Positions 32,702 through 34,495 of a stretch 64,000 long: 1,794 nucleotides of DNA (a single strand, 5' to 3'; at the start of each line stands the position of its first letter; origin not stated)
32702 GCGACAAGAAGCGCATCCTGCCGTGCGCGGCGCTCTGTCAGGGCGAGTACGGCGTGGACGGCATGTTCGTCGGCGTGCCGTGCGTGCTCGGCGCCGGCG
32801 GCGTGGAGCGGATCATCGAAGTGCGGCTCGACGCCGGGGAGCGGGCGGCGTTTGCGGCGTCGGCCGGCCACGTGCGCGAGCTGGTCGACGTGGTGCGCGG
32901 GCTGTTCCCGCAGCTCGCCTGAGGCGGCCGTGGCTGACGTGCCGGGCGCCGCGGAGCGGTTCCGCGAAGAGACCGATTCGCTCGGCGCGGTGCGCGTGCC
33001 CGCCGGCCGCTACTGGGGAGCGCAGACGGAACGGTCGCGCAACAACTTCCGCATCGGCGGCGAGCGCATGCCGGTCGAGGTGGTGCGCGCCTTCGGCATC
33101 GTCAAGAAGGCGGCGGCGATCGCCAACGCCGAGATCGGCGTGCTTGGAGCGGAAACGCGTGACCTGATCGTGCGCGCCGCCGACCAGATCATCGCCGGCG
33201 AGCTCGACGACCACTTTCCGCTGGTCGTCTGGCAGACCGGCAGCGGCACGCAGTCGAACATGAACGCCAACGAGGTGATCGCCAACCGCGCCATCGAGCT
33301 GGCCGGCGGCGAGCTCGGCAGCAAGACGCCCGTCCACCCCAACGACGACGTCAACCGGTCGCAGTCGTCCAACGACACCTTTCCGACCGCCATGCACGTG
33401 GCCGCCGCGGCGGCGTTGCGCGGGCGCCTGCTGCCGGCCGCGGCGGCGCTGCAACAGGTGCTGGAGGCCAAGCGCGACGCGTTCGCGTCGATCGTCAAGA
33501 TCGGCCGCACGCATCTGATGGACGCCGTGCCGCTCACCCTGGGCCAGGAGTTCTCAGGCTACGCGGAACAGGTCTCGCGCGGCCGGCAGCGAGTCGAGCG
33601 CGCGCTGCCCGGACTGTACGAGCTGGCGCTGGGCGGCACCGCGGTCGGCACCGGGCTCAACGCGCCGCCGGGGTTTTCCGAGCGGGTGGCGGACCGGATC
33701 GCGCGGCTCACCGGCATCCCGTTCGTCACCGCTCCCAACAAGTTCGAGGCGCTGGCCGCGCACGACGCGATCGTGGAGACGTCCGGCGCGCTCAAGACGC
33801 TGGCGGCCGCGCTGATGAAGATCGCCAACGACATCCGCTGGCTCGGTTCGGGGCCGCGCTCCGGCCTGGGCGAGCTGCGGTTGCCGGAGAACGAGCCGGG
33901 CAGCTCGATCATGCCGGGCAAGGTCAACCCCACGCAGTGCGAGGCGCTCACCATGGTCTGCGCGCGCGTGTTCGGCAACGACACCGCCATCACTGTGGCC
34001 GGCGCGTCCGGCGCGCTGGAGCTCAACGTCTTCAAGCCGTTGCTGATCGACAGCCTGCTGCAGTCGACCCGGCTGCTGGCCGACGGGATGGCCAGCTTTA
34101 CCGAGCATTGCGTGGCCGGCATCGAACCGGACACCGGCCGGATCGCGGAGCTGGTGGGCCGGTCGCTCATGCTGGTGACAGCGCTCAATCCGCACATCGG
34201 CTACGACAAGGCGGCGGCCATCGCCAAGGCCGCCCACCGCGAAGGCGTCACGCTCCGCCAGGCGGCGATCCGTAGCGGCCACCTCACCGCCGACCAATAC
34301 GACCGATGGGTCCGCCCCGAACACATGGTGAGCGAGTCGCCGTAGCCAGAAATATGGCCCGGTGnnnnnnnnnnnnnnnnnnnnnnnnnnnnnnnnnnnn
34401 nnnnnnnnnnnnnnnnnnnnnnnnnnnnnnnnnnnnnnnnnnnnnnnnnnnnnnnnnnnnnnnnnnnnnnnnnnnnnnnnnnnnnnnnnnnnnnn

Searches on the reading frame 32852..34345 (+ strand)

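Call 60: search_protein_families(library=pfam, proteins=[window:32852-34345:+], max_evalue=0.001)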
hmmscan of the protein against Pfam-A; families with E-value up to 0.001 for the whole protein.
window:32852-34345:+ (497 aa): 2 families
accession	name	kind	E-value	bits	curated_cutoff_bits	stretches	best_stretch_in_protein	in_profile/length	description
PF00206.25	Lyase_1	-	7.9e-113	377.4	27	1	45-375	1-312/312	Lyase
PF10415.14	FumaraseC_C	-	1.4e-24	86.7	32.5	1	441-493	1-53/54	Fumarase C C-terminus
